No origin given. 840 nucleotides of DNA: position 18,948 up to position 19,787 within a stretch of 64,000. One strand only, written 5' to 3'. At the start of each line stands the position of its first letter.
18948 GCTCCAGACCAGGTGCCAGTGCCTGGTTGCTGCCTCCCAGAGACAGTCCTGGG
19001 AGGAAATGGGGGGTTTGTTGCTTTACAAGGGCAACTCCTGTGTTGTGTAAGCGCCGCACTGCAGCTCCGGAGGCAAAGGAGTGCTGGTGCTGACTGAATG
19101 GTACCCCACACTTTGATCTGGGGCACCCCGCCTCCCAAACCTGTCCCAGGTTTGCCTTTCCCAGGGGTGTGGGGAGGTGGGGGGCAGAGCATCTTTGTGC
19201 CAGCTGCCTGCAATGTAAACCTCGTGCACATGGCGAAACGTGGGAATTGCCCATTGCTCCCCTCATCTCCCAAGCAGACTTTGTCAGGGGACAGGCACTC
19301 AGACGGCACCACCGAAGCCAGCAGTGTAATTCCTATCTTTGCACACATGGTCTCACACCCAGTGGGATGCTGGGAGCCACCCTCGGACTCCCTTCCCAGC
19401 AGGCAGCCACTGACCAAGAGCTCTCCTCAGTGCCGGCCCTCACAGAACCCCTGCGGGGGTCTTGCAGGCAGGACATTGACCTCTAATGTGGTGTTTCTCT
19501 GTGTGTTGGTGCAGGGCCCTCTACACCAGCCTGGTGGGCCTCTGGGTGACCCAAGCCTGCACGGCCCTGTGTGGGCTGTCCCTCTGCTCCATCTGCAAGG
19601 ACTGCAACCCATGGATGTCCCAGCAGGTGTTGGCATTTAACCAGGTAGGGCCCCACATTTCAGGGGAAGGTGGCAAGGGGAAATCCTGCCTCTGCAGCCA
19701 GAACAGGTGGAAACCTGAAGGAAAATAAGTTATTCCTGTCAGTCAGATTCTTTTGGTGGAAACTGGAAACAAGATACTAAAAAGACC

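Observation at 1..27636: Large palindrome with 7.5 kb arms, a 12.6 kb spacer and about 99% arm identity, directly downstream of ACADM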

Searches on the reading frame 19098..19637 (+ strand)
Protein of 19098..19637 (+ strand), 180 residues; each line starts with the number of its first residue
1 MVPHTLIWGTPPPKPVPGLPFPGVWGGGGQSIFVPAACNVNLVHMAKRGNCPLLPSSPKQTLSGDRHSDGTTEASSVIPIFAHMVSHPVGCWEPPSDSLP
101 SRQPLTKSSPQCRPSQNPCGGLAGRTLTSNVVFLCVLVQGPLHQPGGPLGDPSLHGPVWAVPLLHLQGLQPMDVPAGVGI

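Call 45: find_encoding_contigs(protein=window:19098-19637:+, flank=10000, max_places=10)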
Protein window:19098-19637:+ (180 aa): no gene with exactly this product is on record in the collection.
